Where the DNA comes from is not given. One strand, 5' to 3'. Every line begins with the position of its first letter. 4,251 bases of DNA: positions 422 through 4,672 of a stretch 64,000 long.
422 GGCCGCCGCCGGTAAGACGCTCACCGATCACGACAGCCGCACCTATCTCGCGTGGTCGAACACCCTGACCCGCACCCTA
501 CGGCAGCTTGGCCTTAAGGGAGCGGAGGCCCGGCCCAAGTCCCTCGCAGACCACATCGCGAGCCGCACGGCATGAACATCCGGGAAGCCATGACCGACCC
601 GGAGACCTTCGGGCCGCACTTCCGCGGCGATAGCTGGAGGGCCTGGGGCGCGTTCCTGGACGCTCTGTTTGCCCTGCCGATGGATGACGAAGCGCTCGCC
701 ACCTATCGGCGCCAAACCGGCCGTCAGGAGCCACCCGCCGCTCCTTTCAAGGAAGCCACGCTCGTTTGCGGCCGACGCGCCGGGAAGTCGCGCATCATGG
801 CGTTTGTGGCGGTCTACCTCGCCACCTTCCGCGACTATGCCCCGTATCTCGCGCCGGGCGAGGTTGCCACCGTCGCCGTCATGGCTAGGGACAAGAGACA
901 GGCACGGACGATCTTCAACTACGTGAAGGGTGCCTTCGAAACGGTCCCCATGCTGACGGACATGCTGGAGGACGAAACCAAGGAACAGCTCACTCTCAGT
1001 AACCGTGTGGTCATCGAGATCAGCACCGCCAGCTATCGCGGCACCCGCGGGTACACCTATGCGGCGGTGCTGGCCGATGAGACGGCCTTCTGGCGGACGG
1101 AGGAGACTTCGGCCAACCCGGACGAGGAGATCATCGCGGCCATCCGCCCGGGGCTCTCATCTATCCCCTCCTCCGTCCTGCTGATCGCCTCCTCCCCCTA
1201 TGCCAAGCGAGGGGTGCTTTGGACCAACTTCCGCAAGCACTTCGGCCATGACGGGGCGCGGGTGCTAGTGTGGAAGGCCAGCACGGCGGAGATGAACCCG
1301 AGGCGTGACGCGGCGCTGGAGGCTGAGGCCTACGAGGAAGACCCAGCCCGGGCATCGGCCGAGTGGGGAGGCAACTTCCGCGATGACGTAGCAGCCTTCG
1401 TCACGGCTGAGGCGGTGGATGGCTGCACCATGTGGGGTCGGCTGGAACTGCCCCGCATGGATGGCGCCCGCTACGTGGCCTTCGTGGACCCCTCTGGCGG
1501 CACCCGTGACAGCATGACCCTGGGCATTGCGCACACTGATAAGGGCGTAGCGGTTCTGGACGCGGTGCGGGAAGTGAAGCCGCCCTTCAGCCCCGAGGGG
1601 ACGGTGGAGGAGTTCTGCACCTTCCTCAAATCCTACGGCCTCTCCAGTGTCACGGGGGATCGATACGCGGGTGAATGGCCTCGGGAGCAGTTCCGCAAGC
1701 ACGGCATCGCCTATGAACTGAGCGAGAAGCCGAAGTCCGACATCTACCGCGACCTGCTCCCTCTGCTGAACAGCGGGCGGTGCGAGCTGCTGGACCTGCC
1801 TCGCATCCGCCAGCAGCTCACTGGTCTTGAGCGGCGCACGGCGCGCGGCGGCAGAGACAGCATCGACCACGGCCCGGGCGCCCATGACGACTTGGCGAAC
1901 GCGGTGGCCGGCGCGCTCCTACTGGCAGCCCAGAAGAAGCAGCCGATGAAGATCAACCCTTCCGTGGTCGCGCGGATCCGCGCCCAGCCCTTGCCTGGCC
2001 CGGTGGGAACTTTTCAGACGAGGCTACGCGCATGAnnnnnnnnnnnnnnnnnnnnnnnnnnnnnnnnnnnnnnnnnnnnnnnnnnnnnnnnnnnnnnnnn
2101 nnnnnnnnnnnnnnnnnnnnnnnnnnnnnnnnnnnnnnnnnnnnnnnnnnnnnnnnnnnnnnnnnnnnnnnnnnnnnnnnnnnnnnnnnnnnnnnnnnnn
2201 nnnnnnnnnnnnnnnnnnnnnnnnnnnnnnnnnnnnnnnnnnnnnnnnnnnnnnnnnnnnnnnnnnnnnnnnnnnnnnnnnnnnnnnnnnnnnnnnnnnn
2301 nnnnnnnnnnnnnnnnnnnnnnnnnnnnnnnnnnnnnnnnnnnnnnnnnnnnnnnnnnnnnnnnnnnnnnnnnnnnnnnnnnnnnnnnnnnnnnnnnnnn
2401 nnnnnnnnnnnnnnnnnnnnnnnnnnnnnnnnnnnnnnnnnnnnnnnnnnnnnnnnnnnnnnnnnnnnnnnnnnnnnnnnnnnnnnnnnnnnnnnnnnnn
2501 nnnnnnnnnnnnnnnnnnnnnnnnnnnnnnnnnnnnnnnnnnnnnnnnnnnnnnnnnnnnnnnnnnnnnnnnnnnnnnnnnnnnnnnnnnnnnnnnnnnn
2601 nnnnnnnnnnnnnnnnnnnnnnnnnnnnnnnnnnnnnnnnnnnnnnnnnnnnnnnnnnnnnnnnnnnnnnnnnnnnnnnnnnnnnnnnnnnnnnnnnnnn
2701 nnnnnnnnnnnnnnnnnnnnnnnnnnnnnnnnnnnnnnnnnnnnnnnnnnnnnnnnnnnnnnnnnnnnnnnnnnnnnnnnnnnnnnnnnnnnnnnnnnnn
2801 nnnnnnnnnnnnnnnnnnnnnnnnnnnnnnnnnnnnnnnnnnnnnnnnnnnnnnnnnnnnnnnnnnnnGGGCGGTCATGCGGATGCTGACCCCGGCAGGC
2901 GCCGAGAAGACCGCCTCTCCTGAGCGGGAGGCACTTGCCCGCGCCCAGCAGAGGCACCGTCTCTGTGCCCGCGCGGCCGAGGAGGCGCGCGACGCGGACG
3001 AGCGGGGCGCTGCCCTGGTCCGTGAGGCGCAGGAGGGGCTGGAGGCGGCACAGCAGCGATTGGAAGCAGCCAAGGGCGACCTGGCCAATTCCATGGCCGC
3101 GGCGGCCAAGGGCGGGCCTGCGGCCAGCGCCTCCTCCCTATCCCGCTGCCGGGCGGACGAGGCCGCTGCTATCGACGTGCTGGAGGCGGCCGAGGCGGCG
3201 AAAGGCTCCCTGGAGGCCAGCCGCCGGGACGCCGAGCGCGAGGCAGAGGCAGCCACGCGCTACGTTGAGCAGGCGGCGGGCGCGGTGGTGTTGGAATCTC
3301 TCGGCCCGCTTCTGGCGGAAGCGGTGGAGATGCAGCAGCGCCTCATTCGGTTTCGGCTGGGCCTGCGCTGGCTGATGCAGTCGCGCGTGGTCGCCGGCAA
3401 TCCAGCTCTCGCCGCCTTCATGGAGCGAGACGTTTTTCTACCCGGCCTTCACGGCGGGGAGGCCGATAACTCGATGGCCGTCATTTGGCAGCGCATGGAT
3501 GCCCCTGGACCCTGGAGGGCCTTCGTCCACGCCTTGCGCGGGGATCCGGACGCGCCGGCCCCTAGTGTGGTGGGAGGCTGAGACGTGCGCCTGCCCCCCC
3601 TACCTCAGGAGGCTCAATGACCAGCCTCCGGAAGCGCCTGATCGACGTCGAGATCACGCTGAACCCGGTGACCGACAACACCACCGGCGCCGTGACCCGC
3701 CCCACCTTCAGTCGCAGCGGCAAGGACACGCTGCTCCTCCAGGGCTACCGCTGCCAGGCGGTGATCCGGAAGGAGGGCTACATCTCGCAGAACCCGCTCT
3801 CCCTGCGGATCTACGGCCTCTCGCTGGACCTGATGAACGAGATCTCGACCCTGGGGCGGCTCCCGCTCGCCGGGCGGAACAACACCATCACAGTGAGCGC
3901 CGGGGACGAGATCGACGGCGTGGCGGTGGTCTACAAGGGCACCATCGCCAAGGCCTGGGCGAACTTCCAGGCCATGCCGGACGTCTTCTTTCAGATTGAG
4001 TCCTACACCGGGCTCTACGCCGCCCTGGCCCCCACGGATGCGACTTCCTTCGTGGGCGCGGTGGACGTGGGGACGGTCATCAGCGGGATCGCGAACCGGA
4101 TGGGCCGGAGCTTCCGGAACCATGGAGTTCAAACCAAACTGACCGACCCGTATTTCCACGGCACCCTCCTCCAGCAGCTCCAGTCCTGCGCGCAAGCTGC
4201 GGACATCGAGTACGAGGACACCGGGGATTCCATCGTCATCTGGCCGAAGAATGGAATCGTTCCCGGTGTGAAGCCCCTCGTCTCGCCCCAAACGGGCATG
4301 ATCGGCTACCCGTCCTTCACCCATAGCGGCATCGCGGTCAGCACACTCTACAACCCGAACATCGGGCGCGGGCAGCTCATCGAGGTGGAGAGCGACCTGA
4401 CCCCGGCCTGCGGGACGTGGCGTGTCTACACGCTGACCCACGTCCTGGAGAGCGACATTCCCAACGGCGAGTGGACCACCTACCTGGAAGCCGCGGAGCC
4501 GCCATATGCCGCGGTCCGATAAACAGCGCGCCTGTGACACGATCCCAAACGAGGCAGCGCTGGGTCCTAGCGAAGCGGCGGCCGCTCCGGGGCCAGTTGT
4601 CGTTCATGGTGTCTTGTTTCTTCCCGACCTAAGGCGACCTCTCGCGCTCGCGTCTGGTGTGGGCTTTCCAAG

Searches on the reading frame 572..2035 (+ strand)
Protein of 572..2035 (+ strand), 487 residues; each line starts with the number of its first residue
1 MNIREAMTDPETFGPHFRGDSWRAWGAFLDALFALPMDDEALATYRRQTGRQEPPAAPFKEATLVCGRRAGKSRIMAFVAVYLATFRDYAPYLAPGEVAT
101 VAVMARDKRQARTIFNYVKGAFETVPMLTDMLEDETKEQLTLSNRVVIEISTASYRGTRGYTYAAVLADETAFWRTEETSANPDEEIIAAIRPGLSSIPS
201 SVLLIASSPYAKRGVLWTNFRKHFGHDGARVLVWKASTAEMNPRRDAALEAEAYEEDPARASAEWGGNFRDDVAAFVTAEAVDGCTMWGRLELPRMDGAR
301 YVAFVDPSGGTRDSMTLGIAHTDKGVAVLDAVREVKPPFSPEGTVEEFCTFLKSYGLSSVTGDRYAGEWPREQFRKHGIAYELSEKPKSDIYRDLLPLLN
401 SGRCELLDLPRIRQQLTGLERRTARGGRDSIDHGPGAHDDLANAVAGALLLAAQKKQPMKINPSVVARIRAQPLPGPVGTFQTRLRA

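Call 39: search_protein_families(library=pfam, proteins=[window:572-2035:+], max_evalue=0.001)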
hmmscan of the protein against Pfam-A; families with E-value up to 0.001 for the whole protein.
window:572-2035:+ (487 aa): 2 families
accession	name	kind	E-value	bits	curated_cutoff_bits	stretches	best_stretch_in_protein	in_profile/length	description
PF03237.21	Terminase_6N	-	3.6e-05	23.9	22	1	66-178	4-112/215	Terminase large subunit, T4likevirus-type, N-terminal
PF03354.21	TerL_ATPase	-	0.00066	19.9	23.7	0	59-178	21-138/178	Terminase large subunit, ATPase domain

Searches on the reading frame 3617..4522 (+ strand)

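Call 39: search_protein_families(library=pfam, proteins=[window:3617-4522:+], max_evalue=0.001)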
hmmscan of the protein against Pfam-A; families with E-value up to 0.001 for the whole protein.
window:3617-4522:+ (301 aa): 1 family
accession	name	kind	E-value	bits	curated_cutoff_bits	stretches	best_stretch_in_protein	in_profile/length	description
PF22759.1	E217_GP41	-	1.8e-17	63.9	27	1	30-279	5-268/279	Baseplate hub gp41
